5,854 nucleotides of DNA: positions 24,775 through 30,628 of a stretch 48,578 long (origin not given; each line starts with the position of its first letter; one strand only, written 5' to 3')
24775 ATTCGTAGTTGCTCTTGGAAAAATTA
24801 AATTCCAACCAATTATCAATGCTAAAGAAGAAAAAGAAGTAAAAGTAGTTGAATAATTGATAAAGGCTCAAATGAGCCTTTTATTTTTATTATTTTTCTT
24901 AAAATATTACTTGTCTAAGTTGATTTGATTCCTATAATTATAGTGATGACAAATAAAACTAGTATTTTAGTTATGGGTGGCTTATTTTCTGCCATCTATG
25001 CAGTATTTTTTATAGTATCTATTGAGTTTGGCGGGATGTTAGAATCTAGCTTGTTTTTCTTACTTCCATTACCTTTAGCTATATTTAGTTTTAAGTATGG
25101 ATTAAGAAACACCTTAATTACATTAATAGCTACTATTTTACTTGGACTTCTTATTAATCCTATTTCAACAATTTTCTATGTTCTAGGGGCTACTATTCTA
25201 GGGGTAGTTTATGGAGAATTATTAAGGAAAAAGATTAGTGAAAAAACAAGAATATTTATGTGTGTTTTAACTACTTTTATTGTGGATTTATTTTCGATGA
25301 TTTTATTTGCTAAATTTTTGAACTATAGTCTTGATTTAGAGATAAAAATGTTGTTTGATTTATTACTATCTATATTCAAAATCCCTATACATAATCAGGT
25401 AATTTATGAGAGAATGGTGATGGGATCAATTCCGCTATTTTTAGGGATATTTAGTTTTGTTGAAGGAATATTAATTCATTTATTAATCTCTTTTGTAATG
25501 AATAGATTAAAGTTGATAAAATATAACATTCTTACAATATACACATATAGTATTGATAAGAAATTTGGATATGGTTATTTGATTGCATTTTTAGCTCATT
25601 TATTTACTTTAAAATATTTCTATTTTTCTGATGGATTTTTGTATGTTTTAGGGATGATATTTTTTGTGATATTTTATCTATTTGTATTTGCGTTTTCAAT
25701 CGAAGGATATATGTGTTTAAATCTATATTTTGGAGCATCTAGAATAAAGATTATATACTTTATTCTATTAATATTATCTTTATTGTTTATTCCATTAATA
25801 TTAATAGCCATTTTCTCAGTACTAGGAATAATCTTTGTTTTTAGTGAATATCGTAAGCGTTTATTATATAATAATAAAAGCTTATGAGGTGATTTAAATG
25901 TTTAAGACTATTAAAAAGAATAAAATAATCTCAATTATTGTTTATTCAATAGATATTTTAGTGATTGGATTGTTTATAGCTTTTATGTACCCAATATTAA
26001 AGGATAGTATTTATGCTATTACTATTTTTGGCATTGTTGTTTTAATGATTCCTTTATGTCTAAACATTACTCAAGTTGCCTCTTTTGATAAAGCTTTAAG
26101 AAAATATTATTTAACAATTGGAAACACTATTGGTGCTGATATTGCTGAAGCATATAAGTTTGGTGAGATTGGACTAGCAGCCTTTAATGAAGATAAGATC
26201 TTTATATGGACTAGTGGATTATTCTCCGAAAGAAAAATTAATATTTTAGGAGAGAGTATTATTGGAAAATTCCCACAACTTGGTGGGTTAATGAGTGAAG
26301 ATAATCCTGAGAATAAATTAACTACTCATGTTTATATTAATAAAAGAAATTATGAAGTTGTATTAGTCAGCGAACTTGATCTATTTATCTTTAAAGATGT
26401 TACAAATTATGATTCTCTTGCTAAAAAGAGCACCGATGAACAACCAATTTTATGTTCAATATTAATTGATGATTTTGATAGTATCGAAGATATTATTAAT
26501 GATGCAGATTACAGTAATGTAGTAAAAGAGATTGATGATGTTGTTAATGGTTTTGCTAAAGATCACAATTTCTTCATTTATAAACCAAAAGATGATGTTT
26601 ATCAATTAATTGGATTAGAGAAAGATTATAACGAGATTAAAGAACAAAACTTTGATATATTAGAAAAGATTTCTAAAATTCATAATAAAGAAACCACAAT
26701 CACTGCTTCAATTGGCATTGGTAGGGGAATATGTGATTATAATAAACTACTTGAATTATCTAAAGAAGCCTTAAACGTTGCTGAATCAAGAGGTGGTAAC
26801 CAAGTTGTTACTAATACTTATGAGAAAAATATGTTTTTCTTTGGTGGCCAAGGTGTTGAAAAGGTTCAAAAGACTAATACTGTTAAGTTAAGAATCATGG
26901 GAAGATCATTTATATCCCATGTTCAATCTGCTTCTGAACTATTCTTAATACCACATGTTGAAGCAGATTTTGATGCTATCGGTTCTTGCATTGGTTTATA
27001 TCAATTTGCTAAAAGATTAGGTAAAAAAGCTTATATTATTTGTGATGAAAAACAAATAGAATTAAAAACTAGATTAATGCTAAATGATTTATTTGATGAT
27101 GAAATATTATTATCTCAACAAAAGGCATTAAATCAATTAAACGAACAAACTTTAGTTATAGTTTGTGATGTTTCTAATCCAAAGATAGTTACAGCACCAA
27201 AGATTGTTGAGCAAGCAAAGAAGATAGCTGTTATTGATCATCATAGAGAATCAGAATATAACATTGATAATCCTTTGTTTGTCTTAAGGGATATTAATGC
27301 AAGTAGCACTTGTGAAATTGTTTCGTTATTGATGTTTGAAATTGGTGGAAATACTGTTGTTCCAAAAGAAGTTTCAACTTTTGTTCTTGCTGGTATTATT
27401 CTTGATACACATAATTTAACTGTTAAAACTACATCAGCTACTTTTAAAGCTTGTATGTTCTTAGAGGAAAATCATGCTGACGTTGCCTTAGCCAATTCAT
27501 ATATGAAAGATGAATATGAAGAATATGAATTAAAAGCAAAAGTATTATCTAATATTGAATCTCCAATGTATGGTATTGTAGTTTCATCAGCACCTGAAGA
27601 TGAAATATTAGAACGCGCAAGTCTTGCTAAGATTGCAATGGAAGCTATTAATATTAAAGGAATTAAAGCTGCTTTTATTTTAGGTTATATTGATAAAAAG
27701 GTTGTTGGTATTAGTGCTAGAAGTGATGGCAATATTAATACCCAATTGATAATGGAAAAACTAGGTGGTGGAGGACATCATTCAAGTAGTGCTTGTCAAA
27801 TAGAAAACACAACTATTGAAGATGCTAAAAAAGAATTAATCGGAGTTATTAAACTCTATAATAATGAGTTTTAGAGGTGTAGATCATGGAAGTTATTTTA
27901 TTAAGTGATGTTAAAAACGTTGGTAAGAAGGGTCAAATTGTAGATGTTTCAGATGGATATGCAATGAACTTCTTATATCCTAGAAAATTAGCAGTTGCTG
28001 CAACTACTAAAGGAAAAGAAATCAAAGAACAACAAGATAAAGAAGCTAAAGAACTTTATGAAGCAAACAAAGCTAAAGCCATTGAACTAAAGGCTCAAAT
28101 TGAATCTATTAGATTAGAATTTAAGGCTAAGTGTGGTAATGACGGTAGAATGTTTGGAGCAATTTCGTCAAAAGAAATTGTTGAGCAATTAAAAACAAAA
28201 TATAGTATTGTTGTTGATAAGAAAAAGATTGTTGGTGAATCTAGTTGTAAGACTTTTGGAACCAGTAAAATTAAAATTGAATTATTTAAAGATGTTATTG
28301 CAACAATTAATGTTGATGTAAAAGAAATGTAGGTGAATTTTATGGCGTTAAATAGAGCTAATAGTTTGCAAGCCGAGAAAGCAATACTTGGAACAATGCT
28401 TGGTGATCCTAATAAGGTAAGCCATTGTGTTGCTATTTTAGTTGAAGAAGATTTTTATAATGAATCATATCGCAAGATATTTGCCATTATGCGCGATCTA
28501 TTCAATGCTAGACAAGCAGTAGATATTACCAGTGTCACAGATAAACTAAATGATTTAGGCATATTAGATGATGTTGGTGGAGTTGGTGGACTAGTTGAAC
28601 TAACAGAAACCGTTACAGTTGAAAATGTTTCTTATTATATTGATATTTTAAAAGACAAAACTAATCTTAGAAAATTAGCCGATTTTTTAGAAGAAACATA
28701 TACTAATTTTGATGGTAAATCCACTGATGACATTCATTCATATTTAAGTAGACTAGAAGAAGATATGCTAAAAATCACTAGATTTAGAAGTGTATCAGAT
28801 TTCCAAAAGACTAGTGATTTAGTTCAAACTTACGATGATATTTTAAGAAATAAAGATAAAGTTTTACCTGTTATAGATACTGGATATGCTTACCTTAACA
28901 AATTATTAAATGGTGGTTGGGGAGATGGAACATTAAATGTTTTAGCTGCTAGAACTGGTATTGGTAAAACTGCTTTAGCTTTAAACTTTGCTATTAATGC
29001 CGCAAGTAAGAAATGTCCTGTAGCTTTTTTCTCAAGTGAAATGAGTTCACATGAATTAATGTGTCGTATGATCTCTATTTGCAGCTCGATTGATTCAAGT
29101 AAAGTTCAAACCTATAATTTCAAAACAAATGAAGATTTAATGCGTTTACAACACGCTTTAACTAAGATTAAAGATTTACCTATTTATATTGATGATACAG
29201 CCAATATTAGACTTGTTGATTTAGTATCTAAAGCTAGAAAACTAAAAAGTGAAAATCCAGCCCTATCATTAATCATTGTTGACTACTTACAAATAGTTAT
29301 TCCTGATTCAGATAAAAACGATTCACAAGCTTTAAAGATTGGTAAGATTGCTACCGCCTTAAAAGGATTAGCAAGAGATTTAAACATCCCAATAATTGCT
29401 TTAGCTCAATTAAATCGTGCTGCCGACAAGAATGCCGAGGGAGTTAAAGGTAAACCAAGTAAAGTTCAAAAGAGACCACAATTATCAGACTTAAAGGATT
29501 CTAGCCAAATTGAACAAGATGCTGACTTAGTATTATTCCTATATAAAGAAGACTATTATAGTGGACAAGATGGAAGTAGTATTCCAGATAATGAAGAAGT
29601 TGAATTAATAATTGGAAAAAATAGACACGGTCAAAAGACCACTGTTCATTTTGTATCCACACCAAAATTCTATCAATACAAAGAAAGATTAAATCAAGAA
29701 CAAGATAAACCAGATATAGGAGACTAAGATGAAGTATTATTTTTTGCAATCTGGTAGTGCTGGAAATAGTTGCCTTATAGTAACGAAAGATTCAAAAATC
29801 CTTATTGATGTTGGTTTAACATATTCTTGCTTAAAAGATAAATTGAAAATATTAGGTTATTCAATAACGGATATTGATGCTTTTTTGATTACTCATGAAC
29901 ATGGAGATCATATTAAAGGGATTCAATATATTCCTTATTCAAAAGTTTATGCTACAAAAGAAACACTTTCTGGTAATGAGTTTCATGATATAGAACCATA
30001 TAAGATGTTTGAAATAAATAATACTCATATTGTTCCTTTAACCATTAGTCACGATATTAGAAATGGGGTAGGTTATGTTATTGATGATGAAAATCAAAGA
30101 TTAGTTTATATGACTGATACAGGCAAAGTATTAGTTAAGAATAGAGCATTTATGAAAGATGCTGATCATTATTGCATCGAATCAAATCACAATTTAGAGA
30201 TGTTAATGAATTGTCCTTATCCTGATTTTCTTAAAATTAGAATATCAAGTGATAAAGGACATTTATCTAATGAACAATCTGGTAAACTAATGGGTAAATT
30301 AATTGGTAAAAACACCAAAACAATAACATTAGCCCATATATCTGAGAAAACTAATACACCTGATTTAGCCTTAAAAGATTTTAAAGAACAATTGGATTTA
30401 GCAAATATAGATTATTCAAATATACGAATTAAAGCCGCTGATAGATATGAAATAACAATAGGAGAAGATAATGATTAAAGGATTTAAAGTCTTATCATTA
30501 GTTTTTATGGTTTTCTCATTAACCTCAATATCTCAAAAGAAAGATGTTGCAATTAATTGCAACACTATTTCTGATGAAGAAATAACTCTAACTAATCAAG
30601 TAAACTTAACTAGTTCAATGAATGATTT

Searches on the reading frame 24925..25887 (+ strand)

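Call 62: search_protein_families(library=pfam, proteins=[window:24925-25887:+], max_evalue=0.000001)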
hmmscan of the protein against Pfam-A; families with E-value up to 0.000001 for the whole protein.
window:24925-25887:+ (320 aa): 1 family
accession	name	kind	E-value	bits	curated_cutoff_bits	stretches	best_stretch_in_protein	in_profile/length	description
PF09991.14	DUF2232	-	1.5e-13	51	27.8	1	23-303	1-288/290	Predicted membrane protein (DUF2232)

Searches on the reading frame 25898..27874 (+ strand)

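Call 62: search_protein_families(library=pfam, proteins=[window:25898-27874:+], max_evalue=0.000001)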
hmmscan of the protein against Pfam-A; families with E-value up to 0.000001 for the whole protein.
window:25898-27874:+ (658 aa): 3 families
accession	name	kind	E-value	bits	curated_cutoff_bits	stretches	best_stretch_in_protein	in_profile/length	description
PF24898.2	GGDEF_GdpP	-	2.4e-25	89.7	30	1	188-312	1-125/126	Cyclic-di-AMP phosphodiesterase GdpP-like, GGDEF domain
PF01368.27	DHH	-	2.4e-19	70.3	28.1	1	349-500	3-125/125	DHH family, N-terminal domain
PF02272.25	DHHA1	-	3.5e-11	43.9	25.9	1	565-651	9-100/102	DHHA1 domain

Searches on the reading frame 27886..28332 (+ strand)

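Call 62: search_protein_families(library=pfam, proteins=[window:27886-28332:+], max_evalue=0.000001)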
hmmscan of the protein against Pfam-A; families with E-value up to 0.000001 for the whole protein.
window:27886-28332:+ (148 aa): 2 families
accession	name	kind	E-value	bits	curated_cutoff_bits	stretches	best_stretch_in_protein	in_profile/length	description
PF03948.19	Ribosomal_L9_C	-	1.5e-22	80.2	23.2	1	64-146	2-85/86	Ribosomal protein L9, C-terminal domain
PF01281.25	Ribosomal_L9_N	-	2.5e-21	75.4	20.7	1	1-42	1-42/47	Ribosomal protein L9, N-terminal domain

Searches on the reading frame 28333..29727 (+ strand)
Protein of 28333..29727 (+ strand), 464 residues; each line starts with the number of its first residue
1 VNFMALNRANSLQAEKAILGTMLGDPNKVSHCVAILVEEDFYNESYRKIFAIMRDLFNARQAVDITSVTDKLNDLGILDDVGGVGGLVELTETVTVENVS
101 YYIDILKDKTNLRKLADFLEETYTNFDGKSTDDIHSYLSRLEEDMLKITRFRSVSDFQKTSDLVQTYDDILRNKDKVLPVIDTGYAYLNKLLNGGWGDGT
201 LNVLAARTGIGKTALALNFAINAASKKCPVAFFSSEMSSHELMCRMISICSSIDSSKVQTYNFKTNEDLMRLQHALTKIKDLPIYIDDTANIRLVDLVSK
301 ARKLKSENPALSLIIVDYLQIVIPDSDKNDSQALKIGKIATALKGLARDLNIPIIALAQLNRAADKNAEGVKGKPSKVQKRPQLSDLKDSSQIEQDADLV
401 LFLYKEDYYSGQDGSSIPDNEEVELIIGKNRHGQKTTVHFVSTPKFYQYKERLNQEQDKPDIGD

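Call 62: search_protein_families(library=pfam, proteins=[window:28333-29727:+], max_evalue=0.000001)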
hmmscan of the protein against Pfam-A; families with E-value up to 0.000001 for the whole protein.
window:28333-29727:+ (464 aa): 3 families
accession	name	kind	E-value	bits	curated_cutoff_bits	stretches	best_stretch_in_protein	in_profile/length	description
PF03796.21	DnaB_C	-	1.3e-74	251.2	27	1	181-450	2-254/255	DnaB-like helicase C terminal domain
PF00772.26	DnaB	-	4.3e-25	88.2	23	1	10-108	4-103/103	DnaB-like helicase N terminal domain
PF13481.12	AAA_25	-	4.2e-11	43.3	27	1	186-362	20-192/195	AAA domain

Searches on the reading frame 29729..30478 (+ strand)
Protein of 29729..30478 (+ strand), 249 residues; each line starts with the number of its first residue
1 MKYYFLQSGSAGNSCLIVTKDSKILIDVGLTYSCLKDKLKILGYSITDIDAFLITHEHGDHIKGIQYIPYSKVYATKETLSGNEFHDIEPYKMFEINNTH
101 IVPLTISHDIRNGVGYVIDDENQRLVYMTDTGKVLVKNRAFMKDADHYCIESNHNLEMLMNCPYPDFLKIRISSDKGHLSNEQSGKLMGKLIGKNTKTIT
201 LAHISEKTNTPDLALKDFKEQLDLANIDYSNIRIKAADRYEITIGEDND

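Call 62: search_protein_families(library=pfam, proteins=[window:29729-30478:+], max_evalue=0.000001)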
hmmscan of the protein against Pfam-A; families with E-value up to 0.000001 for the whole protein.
window:29729-30478:+ (249 aa): 2 families
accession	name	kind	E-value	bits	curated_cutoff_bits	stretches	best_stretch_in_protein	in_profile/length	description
PF12706.13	Lactamase_B_2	-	8.8e-13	48.7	27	1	24-191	3-190/200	Beta-lactamase superfamily domain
PF00753.33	Lactamase_B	-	1.5e-09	38.5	22.7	1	11-69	5-64/196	Metallo-beta-lactamase superfamily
